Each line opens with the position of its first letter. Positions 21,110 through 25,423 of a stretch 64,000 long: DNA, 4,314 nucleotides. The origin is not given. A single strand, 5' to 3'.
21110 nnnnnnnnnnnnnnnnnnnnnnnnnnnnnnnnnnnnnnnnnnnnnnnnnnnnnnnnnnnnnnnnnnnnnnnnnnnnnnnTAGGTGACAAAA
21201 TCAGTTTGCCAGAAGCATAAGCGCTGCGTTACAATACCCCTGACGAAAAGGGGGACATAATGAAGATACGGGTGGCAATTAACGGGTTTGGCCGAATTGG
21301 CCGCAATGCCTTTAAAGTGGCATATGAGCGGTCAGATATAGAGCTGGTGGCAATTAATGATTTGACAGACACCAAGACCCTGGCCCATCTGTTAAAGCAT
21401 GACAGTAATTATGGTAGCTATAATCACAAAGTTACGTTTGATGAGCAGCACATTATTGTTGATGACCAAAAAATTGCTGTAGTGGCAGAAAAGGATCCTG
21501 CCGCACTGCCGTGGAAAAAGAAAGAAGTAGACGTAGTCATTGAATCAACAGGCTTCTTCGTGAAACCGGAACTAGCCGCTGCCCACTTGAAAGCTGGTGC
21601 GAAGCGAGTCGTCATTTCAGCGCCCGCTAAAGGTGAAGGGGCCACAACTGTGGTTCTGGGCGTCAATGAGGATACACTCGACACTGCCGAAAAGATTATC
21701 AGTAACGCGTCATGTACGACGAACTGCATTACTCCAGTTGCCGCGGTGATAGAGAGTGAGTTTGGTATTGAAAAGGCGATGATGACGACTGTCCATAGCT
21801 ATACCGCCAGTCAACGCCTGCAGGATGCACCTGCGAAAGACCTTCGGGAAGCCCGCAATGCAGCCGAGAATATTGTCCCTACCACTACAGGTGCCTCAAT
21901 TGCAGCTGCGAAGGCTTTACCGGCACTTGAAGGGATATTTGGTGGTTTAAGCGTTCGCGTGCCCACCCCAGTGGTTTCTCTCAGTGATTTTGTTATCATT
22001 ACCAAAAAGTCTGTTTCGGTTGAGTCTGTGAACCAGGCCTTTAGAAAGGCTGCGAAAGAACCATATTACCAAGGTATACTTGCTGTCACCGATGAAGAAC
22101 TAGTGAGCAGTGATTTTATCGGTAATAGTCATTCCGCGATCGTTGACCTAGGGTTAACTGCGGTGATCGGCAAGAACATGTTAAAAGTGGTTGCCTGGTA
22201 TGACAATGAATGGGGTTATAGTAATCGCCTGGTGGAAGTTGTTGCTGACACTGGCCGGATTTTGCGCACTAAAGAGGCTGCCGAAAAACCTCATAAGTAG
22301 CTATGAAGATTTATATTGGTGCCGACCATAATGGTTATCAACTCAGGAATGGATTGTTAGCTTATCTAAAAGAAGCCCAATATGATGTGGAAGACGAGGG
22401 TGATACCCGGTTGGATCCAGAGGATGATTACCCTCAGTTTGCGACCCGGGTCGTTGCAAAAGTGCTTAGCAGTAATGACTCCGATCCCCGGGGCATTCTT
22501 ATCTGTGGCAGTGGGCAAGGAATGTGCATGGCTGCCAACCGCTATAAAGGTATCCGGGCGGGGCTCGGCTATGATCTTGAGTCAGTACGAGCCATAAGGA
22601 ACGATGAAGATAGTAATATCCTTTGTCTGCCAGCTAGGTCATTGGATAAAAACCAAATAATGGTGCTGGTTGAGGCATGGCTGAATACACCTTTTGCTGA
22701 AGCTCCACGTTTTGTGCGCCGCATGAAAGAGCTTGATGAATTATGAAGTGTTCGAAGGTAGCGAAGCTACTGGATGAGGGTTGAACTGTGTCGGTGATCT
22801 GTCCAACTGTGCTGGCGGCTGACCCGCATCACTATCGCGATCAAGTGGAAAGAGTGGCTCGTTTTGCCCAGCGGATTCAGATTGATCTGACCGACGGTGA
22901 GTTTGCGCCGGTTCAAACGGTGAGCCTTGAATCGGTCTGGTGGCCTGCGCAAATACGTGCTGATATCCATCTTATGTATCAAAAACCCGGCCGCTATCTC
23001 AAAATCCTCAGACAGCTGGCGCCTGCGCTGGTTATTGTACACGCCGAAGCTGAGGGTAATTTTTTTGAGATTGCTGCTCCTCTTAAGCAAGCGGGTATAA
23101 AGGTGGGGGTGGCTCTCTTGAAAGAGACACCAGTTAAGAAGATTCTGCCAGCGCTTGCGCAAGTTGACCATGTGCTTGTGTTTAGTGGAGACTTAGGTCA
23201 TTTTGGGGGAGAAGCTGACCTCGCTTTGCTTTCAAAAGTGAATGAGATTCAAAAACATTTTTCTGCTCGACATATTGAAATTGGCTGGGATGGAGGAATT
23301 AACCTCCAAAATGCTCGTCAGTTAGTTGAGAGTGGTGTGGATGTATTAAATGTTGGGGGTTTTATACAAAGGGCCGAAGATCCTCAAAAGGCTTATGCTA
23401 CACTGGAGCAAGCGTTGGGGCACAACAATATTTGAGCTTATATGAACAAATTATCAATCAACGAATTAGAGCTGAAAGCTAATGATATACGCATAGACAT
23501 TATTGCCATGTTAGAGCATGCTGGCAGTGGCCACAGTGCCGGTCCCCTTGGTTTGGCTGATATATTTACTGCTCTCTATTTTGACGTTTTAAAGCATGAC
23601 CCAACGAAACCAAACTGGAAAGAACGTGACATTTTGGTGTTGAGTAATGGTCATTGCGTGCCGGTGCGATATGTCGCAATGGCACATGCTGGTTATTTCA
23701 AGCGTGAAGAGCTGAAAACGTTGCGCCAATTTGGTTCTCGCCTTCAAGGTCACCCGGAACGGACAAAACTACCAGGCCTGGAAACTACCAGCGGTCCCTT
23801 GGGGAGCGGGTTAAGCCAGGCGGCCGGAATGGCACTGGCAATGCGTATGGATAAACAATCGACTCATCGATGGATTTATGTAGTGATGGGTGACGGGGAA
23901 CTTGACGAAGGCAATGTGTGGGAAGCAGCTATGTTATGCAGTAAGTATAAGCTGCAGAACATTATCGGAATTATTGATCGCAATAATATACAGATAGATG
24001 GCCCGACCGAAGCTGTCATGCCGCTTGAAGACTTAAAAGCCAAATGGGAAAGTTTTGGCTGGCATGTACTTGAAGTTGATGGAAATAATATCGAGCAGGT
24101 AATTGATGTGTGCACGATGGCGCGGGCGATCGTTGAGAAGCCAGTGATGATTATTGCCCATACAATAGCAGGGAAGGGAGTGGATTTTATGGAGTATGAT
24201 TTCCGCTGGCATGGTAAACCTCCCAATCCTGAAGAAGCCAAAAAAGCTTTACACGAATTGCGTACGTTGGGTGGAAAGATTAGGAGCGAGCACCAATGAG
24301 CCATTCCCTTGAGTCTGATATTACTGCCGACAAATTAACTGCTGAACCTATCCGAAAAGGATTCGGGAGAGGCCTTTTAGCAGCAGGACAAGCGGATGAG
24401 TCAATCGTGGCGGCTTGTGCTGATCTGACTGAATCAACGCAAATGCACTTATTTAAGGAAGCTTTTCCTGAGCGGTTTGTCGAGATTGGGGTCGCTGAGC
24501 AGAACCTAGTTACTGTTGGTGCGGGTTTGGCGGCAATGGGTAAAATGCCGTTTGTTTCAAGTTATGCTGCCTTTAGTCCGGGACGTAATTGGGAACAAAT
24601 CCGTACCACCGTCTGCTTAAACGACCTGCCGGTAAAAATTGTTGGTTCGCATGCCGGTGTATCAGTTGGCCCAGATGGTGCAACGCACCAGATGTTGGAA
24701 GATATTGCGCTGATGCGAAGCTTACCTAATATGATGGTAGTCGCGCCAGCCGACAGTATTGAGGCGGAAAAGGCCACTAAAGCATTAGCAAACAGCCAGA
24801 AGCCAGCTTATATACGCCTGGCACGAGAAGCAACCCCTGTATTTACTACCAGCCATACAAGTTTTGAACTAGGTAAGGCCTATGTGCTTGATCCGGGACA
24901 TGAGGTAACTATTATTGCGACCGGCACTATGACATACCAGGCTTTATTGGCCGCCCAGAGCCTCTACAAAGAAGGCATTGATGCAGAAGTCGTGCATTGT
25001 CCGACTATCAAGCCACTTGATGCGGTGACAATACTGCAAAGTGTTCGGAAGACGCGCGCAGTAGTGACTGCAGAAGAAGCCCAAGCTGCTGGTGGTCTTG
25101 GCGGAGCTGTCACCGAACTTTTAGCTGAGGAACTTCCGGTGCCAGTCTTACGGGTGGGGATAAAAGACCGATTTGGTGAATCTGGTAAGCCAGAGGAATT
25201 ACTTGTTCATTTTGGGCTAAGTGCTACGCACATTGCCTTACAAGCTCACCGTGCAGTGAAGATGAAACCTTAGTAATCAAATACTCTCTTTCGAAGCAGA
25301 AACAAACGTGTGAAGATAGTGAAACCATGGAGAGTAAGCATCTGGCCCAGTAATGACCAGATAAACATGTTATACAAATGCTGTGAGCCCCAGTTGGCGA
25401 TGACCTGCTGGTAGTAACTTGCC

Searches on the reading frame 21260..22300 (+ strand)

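Call 9: search_protein_families(library=pfam, proteins=[window:21260-22300:+], max_evalue=0.00001)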
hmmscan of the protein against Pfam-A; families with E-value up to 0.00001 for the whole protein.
window:21260-22300:+ (346 aa): 2 families
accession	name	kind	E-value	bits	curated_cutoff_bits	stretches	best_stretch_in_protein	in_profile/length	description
PF02800.25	Gp_dh_C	-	8.6e-54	181.8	24.4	1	157-314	1-158/158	Glyceraldehyde 3-phosphate dehydrogenase, C-terminal domain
PF00044.30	Gp_dh_N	-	4.1e-39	133.4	31.7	1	3-101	1-99/101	Glyceraldehyde 3-phosphate dehydrogenase, NAD binding domain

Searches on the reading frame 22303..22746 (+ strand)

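Call 24: search_protein_families(library=pfam, proteins=[window:22303-22746:+], max_evalue=0.000001)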
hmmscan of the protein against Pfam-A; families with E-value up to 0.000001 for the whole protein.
window:22303-22746:+ (147 aa): 1 family
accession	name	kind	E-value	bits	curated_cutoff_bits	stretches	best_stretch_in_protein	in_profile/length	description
PF02502.23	LacAB_rpiB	-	7.4e-39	133.3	24.7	1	3-143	1-137/138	Ribose/Galactose Isomerase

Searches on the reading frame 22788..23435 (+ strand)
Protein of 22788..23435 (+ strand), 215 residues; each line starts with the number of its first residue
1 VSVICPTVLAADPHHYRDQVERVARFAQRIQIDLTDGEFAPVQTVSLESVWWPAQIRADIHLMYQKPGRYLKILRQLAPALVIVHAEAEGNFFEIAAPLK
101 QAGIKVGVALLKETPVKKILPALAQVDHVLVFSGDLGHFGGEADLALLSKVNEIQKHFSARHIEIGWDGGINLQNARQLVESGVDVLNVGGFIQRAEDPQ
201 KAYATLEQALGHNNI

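Call 25: search_protein_families(library=pfam, proteins=[window:22788-23435:+], max_evalue=0.000001)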
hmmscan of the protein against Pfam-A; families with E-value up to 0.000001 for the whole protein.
window:22788-23435:+ (215 aa): 1 family
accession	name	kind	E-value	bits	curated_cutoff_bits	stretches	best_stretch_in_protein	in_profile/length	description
PF00834.25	Ribul_P_3_epim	-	1.8e-31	109.6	21.1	1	4-190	2-194/198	Ribulose-phosphate 3 epimerase family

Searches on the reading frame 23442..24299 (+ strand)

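Call 25: search_protein_families(library=pfam, proteins=[window:23442-24299:+], max_evalue=0.000001)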
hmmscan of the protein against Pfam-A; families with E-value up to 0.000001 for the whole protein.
window:23442-24299:+ (285 aa): 3 families
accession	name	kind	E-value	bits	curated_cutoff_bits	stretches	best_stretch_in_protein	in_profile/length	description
PF00456.26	Transketolase_N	-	1.4e-61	208.7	22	1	13-269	6-271/334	Transketolase, thiamine diphosphate binding domain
PF13292.11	DXP_synthase_N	-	8.3e-12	45.4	21.2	1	2-187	11-177/274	1-deoxy-D-xylulose-5-phosphate synthase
PF00676.26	E1_dh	-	1.5e-10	40.9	22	1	103-230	87-210/300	Dehydrogenase E1 component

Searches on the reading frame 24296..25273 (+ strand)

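Call 25: search_protein_families(library=pfam, proteins=[window:24296-25273:+], max_evalue=0.000001)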
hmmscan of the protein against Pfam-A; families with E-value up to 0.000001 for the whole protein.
window:24296-25273:+ (325 aa): 3 families
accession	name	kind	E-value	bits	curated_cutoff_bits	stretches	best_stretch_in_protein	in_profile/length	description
PF02779.29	Transket_pyr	-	4.5e-40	137.6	27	1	19-180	5-172/174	Transketolase, pyrimidine binding domain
PF02780.25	Transketolase_C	-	5.2e-36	123.7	25.9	1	193-313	1-124/124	Transketolase, C-terminal domain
PF22613.1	Transketolase_C_1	-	3.6e-07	30.8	27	0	196-308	3-112/113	Transketolase-like TK C-terminal domain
